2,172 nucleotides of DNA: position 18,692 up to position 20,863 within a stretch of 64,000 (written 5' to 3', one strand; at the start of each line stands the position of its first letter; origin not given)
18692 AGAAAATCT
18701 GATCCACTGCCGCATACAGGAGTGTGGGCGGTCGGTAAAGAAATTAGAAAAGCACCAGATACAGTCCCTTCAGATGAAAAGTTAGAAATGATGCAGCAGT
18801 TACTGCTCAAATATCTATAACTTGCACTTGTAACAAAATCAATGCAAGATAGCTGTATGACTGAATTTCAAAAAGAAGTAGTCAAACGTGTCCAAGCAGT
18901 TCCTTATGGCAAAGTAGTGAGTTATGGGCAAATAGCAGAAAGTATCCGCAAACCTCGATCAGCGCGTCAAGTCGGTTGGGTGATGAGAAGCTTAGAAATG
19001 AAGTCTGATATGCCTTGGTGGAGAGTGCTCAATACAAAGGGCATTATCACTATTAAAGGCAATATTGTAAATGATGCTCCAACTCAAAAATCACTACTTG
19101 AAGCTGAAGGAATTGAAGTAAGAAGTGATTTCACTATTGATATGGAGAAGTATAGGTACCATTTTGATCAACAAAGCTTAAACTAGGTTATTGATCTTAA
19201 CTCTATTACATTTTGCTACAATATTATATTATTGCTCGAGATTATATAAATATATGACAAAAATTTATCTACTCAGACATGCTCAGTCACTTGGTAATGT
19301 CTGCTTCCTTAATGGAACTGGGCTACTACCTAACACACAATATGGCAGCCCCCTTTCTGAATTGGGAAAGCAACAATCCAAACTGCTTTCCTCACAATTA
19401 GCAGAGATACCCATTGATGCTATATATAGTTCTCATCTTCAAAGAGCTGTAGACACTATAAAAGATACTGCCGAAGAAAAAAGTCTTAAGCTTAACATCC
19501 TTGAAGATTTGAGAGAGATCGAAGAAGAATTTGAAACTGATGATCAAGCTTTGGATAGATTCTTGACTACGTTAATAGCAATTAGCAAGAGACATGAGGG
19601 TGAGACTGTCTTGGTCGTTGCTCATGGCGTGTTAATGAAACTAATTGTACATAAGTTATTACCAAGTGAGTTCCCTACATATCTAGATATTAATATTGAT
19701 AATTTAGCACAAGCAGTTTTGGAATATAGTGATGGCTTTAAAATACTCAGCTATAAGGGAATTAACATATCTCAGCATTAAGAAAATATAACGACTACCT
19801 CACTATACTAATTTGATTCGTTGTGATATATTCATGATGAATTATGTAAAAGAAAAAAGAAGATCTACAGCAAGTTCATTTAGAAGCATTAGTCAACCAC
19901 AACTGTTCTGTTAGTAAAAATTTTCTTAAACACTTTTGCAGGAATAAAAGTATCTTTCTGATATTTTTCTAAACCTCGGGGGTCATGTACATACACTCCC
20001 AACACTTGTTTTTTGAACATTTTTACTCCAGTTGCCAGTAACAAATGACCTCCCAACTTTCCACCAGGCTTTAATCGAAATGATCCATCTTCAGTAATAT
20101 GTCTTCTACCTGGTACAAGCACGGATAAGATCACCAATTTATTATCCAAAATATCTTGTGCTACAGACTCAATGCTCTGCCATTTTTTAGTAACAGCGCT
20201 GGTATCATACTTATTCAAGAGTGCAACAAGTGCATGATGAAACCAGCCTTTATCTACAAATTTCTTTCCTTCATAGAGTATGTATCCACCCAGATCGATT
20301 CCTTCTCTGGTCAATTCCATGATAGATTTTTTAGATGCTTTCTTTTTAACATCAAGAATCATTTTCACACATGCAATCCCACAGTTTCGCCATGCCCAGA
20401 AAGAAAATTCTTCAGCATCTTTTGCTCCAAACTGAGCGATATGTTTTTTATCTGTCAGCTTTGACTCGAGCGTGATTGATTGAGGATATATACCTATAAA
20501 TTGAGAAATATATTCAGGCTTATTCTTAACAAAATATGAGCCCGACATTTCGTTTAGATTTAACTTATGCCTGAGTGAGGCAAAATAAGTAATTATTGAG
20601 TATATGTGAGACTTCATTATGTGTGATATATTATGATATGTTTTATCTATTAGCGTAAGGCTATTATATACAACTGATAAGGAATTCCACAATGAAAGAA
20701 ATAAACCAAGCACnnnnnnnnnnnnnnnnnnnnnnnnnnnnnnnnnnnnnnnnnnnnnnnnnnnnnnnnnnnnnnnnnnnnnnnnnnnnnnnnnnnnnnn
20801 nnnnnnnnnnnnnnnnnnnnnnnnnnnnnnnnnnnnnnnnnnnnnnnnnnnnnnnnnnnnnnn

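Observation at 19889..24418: Island-borne van-like peptide module: Ddl-family ligase, VanX-like M15 dipeptidase and two paralogous C39-like cysteine peptidases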

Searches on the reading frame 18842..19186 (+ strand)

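Call 38: search_protein_families(library=ncbifam, proteins=[window:18842-19186:+], max_evalue=0.00001)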
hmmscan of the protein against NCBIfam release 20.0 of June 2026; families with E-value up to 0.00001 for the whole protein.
window:18842-19186:+ (114 aa): 3 families
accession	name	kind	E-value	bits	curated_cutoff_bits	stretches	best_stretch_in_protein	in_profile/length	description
TIGR00589.1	ogt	superfamily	1.3e-12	47.5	46.4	1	7-70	1-64/80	methylated-DNA--[protein]-cysteine S-methyltransferase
NF007626.0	PRK10286.1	equivalog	2.8e-09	37.3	192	1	6-72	86-152/171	methylated-DNA--[protein]-cysteine S-methyltransferase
NF011964.0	PRK15435.1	equivalog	1.3e-06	27.7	345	1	7-68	269-330/354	bifunctional DNA-binding transcriptional regulator/O6-methylguanine-DNA methyltransferase Ada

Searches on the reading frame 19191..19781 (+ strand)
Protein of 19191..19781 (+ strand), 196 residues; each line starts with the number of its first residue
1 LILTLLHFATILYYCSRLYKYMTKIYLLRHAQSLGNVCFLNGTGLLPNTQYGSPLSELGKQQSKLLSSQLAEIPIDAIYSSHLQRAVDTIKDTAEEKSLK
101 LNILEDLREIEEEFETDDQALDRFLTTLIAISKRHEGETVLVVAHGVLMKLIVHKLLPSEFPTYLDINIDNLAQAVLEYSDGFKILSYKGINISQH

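Call 3: search_protein_families(library=pfam, proteins=[window:19191-19781:+], max_evalue=0.01)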
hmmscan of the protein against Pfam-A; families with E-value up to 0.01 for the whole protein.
window:19191-19781:+ (196 aa): 2 families
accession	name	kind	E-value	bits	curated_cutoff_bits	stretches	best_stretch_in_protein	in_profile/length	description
PF00300.27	His_Phos_1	-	1.5e-28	100.3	21.7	2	25-111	1-81/194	Histidine phosphatase superfamily (branch 1)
PF24430.1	DUF7553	-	0.0087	17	27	0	81-139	11-68/85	Family of unknown function (DUF7553)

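Call 4: search_protein_families(library=ncbifam, proteins=[window:19191-19781:+], max_evalue=0.01)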
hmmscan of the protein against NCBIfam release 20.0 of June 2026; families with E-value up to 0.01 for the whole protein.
window:19191-19781:+ (196 aa): 16 families
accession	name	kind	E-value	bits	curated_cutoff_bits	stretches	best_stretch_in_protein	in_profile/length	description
NF045917.1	PhserinePhPspA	equivalog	1.9e-16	60.4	350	2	22-111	1-84/211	phosphoserine phosphatase PspA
NF005567.0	PRK07238.1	equivalog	8.3e-14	51.7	326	2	23-111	178-261/378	bifunctional RNase H/acid phosphatase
TIGR03162.1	ribazole_cobC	equivalog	1.4e-13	50.7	162.9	2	25-111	1-80/176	alpha-ribazole phosphatase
TIGR03848.1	MSMEG_4193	subfamily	4.2e-13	49.2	203.85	1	26-111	3-83/204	MSMEG_4193 family putative phosphomutase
NF011580.0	PRK15004.1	equivalog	1.1e-11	45.1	250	1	24-110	2-82/203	adenosylcobalamin/alpha-ribazole phosphatase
NF038349.1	dPGM_arch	equivalog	6.1e-11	42.6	225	1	26-110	2-81/194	2,3-diphosphoglycerate-dependent phosphoglycerate mutase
NF009994.0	PRK13463.1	equivalog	8.7e-07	28.9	277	1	23-109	3-83/203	phosphoserine phosphatase 1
NF002217.0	PRK01112.1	equivalog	6.1e-06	25.8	320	1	22-90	1-63/228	2,3-bisphosphoglycerate-dependent phosphoglycerate mutase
NF002901.0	PRK03482.1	equivalog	2.1e-05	24.3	261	1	22-111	1-84/215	2,3-diphosphoglycerate-dependent phosphoglycerate mutase GpmB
TIGR01258.1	pgm_1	subfamily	2.6e-05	23.8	81.7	0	132-188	168-224/245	2,3-bisphosphoglycerate-dependent phosphoglycerate mutase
NF010713.0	PRK14115.1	equivalog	3.2e-05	23.4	305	0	132-187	169-224/248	2,3-diphosphoglycerate-dependent phosphoglycerate mutase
NF004841.0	PRK06193.1-1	equivalog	0.00023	20.5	178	1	28-130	70-177/232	hypothetical protein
NF010718.0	PRK14120.1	equivalog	0.00053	19.4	366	0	132-157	170-195/249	phosphoglyceromutase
TIGR00249.1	sixA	equivalog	0.0011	18.8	74.5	1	54-162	22-123/154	phosphohistidine phosphatase SixA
NF010717.0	PRK14119.1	equivalog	0.0013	18.3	378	0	22-96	1-71/228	2,3-diphosphoglycerate-dependent phosphoglycerate mutase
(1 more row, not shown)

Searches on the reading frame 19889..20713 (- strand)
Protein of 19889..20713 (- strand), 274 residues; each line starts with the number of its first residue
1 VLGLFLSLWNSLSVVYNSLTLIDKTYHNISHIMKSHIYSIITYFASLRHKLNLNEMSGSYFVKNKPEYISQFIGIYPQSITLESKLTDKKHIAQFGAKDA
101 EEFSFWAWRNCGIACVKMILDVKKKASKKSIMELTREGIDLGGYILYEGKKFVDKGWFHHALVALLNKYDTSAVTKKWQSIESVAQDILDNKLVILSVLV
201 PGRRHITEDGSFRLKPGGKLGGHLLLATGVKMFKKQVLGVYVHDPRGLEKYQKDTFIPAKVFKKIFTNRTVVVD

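Call 3: search_protein_families(library=pfam, proteins=[window:19889-20713:-], max_evalue=0.01)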
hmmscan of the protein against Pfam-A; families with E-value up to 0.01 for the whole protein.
window:19889-20713:- (274 aa): 2 families
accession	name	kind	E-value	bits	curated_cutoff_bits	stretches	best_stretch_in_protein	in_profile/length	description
PF13529.12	Peptidase_C39_2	-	1.5e-07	32.5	24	1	107-245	12-142/143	Peptidase_C39 like family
PF20996.2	DUF5581_N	-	0.0068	16.9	25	0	160-207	105-152/169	Family of unknown function (DUF5581) N-terminal domain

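Call 4: search_protein_families(library=ncbifam, proteins=[window:19889-20713:-], max_evalue=0.01)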
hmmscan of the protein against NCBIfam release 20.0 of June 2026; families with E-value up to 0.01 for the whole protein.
window:19889-20713:- (274 aa): 0 families
